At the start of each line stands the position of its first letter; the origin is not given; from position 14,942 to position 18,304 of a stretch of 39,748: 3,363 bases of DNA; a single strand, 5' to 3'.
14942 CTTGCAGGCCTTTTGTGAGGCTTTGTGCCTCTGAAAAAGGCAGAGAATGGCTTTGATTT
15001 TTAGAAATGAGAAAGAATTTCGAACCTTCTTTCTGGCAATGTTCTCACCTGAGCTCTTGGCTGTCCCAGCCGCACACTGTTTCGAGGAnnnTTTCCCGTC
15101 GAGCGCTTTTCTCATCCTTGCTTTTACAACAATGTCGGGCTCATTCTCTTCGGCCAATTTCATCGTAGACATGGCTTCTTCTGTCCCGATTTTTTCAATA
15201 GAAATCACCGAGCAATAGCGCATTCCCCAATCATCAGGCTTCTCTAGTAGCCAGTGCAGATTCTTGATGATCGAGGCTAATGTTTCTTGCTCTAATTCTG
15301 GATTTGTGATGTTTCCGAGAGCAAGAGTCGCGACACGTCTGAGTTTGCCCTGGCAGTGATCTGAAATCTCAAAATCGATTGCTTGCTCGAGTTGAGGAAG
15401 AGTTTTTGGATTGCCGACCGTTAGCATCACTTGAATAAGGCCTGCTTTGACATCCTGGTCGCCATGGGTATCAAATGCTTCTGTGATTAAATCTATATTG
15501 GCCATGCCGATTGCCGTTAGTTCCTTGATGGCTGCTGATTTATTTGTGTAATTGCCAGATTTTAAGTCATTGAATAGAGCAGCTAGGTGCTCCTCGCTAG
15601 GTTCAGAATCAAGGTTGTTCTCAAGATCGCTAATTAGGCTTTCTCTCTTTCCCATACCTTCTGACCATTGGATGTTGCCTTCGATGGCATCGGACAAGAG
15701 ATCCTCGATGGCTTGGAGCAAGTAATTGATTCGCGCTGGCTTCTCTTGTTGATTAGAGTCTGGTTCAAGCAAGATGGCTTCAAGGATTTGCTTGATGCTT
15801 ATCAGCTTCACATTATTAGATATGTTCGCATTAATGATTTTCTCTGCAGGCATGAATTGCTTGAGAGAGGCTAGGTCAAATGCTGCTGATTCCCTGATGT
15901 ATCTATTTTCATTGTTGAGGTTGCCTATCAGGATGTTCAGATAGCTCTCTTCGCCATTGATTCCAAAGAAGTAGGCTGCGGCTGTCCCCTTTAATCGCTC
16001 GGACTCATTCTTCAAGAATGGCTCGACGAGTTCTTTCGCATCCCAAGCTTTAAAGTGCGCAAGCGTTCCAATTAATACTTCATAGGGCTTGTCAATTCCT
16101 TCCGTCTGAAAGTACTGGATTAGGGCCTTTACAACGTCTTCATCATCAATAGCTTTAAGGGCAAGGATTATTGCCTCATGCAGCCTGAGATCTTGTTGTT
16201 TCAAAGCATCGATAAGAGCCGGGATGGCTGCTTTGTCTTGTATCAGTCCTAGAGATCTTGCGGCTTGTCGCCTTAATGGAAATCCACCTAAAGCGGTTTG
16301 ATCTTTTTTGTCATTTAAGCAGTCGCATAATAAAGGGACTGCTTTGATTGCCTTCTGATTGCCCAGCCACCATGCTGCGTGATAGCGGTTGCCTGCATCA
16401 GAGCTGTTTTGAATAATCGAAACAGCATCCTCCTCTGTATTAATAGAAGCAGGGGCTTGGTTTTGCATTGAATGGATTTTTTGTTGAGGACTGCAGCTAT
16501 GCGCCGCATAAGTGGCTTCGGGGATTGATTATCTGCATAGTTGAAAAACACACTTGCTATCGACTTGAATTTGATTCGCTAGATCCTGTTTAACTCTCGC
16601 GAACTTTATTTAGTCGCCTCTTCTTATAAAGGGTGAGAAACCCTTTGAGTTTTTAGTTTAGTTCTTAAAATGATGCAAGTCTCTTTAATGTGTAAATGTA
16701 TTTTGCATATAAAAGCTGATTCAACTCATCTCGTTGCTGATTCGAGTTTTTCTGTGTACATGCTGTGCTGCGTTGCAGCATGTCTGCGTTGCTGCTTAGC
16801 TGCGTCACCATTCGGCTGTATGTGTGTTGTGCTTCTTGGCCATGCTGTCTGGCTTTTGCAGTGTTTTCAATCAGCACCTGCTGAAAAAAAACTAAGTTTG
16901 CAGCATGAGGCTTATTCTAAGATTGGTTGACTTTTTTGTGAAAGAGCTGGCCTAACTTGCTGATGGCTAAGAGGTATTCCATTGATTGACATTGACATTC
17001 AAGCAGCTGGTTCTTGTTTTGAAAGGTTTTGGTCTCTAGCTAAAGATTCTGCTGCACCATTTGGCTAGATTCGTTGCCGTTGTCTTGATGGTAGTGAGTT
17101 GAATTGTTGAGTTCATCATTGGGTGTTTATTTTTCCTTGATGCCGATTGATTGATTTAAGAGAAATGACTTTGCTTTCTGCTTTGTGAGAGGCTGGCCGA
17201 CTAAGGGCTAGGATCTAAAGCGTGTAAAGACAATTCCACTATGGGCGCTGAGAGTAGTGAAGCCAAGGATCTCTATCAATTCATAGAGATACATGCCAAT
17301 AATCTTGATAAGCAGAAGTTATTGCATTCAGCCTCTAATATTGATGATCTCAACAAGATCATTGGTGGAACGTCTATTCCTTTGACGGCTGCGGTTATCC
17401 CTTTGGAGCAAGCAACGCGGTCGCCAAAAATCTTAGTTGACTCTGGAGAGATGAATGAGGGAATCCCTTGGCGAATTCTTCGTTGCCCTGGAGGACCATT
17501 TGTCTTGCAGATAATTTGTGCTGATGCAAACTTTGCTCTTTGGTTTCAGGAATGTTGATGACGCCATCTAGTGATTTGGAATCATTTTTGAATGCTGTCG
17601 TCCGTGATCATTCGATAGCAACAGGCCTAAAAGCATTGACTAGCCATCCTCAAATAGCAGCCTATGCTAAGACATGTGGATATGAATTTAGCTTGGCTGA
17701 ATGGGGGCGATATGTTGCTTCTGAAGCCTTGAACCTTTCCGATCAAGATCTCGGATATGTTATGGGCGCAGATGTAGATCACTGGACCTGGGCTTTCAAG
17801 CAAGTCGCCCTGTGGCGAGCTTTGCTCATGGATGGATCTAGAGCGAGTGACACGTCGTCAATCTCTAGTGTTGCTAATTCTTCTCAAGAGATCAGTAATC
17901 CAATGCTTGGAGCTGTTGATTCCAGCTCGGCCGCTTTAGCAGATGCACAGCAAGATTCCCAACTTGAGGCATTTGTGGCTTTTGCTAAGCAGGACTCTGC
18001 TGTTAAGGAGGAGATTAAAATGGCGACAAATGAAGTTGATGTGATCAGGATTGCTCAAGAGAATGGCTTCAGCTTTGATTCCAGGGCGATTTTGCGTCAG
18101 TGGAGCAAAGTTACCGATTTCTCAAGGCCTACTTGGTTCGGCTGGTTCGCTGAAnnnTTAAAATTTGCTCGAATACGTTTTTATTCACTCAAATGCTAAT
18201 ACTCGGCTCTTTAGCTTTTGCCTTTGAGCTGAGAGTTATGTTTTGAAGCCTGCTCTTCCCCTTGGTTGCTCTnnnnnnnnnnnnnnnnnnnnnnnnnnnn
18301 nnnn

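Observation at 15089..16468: Divergent paralogue of the fused lyase (DHCQG variant), sitting as an isolated AT-rich gene in the PE-II subregion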

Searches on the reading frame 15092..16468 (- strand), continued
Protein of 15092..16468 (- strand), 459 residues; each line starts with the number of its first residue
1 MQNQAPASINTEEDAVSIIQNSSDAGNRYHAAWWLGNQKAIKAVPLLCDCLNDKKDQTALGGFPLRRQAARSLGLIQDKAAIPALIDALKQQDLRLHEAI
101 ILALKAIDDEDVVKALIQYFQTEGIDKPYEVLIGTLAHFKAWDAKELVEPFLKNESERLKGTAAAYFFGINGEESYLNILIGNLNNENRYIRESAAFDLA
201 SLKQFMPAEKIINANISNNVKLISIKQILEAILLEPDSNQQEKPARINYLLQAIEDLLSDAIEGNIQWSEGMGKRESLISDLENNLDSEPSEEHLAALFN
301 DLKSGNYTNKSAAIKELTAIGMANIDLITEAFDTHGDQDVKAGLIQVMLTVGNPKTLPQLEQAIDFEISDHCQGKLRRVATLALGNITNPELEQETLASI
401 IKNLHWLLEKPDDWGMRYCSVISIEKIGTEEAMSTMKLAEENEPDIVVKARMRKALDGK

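Call 62: search_solved_structures(query=window:15092-16468:-, max_evalue=0.001, show_alignments=2)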
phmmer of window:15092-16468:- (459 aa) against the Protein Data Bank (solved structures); distinct sequences matched with E-value up to 0.001: 21.
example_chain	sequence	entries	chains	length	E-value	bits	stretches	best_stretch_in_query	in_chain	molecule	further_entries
5n3u_A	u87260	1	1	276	3.2e-32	115.1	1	12-233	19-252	Phycocyanobilin lyase subunit alpha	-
9sah_A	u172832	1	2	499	3.6e-22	82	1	65-123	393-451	E4-NB2 synthetic fusion protein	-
4zv6_A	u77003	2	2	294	4e-21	78.5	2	25-212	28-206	AlphaRep-7 | alpha-Rep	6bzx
6fsq_A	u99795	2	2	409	2.6e-18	69.3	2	63-200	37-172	alphaRep A3_bGFPD | A3_bGFPD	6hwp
6ft5_A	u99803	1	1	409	6.6e-18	67.9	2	63-200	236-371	alphaRep A3_A3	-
4xl5_C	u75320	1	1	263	1.3e-12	50.5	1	66-123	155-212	bGFP-A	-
7p0h_A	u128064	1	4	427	2.9e-11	46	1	64-197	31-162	Helicobacter pylori ComF fused to an artificial alphaREP crystallization helper (named B2)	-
6gwc_C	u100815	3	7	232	6.5e-11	44.9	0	65-123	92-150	iE5 ALPHAREP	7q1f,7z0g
9rhz_A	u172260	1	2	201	8.3e-10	41.2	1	24-122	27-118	ALPHAREP bE5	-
8aw4_A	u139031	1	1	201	1.1e-09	40.9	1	65-123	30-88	ALPHAREP bB-E3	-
3ltj_A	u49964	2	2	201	2.7e-09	39.6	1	63-200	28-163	AlphaRep-4 | bA3-2: binder of A3 protein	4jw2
3ltm_A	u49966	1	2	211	3.2e-09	39.3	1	63-200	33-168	Alpha-Rep4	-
6veh_A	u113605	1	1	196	6.1e-09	38.4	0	66-121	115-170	HEAT repeat domain-containing protein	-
6gx7_E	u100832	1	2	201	6.6e-09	38.3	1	65-124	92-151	iiiA5 ALPHAREP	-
8aw4_B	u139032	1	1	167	1.2e-08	37.5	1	63-120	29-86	ALPHAREP bGFPD-YY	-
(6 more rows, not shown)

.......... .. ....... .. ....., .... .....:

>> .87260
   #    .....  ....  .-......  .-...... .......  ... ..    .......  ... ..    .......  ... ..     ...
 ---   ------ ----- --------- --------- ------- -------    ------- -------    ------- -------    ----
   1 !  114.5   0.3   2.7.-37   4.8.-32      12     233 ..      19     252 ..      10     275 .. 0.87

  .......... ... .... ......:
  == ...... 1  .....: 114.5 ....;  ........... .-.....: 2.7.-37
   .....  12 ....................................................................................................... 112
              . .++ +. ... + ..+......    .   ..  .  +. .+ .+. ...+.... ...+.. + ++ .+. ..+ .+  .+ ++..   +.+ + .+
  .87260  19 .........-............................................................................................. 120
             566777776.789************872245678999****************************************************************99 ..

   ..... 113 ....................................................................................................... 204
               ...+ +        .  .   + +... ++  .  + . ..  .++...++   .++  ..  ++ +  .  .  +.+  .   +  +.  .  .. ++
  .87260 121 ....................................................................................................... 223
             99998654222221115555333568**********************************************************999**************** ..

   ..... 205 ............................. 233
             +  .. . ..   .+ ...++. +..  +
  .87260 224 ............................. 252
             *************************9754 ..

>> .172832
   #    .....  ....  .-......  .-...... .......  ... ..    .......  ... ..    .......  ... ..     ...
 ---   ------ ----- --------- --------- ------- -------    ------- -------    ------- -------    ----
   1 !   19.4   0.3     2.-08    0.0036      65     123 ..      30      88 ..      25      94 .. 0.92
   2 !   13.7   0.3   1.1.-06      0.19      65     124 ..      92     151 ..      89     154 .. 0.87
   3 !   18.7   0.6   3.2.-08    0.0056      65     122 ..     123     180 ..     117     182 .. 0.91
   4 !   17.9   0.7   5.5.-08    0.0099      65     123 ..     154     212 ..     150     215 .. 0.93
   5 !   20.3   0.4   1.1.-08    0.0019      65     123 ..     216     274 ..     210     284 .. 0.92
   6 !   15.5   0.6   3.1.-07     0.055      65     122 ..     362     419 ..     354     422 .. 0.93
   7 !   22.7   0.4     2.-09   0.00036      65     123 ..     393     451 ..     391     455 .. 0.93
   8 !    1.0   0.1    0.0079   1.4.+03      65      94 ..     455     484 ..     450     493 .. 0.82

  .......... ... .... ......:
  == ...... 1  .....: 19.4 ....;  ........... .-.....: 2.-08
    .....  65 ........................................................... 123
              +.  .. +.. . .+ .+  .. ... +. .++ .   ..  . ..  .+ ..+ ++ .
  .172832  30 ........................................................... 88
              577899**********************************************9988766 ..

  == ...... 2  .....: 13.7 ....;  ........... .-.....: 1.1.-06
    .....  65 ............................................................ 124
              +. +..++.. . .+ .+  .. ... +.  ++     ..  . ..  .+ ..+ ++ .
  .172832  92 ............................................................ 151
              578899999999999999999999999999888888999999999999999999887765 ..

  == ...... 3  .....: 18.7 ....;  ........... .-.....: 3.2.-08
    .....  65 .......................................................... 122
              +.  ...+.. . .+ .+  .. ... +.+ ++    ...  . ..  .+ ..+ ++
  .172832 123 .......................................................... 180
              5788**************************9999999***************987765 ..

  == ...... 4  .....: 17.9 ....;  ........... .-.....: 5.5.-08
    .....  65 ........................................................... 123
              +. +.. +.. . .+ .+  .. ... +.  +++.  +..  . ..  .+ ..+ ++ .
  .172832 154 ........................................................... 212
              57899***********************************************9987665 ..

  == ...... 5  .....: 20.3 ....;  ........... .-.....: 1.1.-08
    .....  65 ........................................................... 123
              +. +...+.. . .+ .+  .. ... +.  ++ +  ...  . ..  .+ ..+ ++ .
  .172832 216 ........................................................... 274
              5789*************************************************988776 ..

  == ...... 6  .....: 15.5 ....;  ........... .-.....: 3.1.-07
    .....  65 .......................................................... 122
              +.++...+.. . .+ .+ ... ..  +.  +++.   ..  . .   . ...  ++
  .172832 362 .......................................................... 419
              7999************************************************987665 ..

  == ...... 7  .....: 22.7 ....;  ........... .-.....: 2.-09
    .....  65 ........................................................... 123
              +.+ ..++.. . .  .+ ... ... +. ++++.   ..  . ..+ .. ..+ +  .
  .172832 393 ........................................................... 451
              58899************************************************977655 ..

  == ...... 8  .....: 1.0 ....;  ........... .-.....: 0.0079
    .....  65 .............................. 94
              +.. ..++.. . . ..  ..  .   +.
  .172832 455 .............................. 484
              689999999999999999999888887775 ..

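Call 69: predict_structure(alignment_id=A1)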
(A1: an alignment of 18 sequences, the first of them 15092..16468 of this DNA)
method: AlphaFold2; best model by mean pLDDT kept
length: 459 residues; sequences in the alignment: 18
mean_pLDDT: 88.6   pTM: 0.82
mean pLDDT of the five models: 88.6, 88.0, 87.3, 87.0, 87.0
residues with pLDDT >= 90: 325; 70-90: 88; 50-70: 31; < 50: 15
segments of 3 or more residues with pLDDT < 50: 1-4, 268-278
pLDDT, mean of each block of 10 residues (from residue 1): 58 94 92 94 97 87 93 97 97 94 97 97 92 95 95 96 95 93 93 95 93 90 96 81 91 92 56 45 61 89 84 90 92 90 93 93 78 83 84 86 93 93 94 94 94 88
secondary structure, 60 per line:
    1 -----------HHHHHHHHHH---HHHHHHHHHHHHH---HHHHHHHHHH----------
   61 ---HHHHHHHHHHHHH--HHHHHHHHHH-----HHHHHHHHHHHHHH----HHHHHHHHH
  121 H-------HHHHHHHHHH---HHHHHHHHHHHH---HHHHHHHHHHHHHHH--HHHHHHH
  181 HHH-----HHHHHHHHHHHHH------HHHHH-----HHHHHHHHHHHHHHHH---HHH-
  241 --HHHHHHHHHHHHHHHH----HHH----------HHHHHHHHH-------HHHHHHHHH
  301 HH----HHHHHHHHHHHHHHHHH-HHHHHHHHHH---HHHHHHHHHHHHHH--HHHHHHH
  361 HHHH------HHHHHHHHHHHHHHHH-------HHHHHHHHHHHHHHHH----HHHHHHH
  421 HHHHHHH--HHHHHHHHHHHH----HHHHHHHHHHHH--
elements in order: H12-21 H25-37 H41-50 H64-76 H79-88 H94-107 H112-121 H129-138 H142-153 H157-171 H174-183 H189-201 H208-212 H218-233 H243-258 H276-284 H292-302 H307-323 H325-334 H338-351 H354-364 H371-386 H394-409 H414-427 H430-441 H446-457

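Call 73: fold_search(model_id=the predicted structure, library=pdb)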
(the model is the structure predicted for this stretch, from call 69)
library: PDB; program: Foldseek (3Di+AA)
matches with E <= 10: 1294; with E <= 0.001: 240
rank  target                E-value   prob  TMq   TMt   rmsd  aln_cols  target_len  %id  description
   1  5n3u_A                3.1e-12  1.00  0.48  0.80   4.4       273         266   31  The structure of the complex of CpcE and CpcF of phycocyanin lyase from Nostoc sp. PCC7120 (released 2017-12-06)
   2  7mch_A                2.6e-09  1.00  0.58  0.65   6.8       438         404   18  Crystal structure of a single-chain E/F type bilin lyase-isomerase MpeQ in space group C2221 (released 2022-08-24)
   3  7mc4_B                6.9e-09  1.00  0.55  0.61   8.7       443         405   17  Crystal structure of a single-chain E/F type bilin lyase-isomerase MpeQ (released 2022-02-23)
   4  7mc4_A                9.2e-09  1.00  0.48  0.54   9.6       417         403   19  Crystal structure of a single-chain E/F type bilin lyase-isomerase MpeQ (released 2022-02-23)
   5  6fsq                  2.1e-08  1.00  0.28  0.33  18.9       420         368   22  Structure of A3_bGFPD, an artificial bi-domain protein based on two different alphaRep domains : A3 and a GFP binding do (released 2018-08-08)
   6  4rv1_D                9.8e-07  1.00  0.24  0.26  17.8       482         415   16  Crystal Structure of Engineered Protein. Northeast Structural Genomics Consortium (NESG) Target OR497. (released 2014-12-10)
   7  4zv6_A                2.2e-06  1.00  0.33  0.51  14.2       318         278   23  Crystal structure of the artificial alpharep-7 octarellinV.1 complex (released 2016-05-25)
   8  2gl7_D                3.5e-06  1.00  0.24  0.22  20.6       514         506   12  Crystal Structure of a beta-catenin/BCL9/Tcf4 complex (released 2006-10-31)
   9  6bzx_A                3.7e-06  1.00  0.32  0.50  15.1       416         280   19  Structure of the artificial complex alpha-Rep/Octarellin V.1 crystallized by counter diffusion in a capillary (released 2019-01-09)
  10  1g3j_A                5.3e-06  1.00  0.24  0.22  20.1       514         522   12  CRYSTAL STRUCTURE OF THE XTCF3-CBD/BETA-CATENIN ARMADILLO REPEAT COMPLEX (released 2000-12-11)
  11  5yvg_A                6.3e-06  1.00  0.27  0.17  15.8       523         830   14  Crystal structure of Karyopherin beta2 in complex with FUS(full length) (released 2018-05-16)
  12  3bct                  6.5e-06  1.00  0.25  0.25  20.9       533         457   11  THE ARMADILLO REPEAT REGION FROM MURINE BETA-CATENIN (released 1997-11-19)
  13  1qz7_A                7.4e-06  1.00  0.24  0.22  20.7       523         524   12  Beta-catenin binding domain of Axin in complex with beta-catenin (released 2003-11-18)
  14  7vps_A                8.7e-06  1.00  0.21  0.22  18.9       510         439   17  Crystal structure of the ARM domain of C. glabrata importin alpha (released 2022-09-07)
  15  7q1f_C                9.1e-06  1.00  0.33  0.64  10.2       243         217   25  CPAP:TUBULIN:IE5 ALPHAREP COMPLEX (released 2022-04-20)
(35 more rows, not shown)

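Call 75: find_related_loci(query=A1, collection=viral_contigs, flank=5000)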
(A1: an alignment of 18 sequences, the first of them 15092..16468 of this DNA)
Query A1 (459 aa) in viral_contigs; peptide patterns used: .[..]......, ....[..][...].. (x = any residue, [..] = any of these).
58 stretches matched a pattern, but none encodes a relative of the query by tblastn (E <= 1e-3).

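Call 76: search_dna_similar(query=window:15092-16468:-, collection=phages, mode=protein, max_rows=5)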
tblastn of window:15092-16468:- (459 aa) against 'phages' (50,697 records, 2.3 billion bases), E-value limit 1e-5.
No match.

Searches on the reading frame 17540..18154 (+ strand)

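Call 6: search_protein_families(library=ncbifam, proteins=[window:17540-18154:+], max_evalue=0.01)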
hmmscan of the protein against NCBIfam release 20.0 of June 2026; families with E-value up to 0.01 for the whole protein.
window:17540-18154:+ (205 aa): 3 families
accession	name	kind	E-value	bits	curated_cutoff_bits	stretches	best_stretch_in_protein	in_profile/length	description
TIGR03798.1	leader_Nif11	subfamily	8e-18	64.5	32.3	2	11-76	4-67/68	Nif11-like leader peptide family RiPP precursor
TIGR03890.1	nif11_cupin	hypoth_equivalog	9.4e-05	22.1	159.45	0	140-182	13-55/171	Nif11 domain/cupin domain-containing protein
NF052671.1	ssr3402_fam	equivalog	0.0085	16.3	90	0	127-168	5-47/83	ssr3402 family protein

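Call 7: search_protein_families(library=pfam, proteins=[window:17540-18154:+], max_evalue=0.01)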
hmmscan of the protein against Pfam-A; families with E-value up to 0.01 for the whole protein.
window:17540-18154:+ (205 aa): 1 family
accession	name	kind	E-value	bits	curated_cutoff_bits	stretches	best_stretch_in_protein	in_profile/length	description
PF07862.16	Nif11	-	3.7e-19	69.2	23.8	2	11-55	4-48/48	Nif11 domain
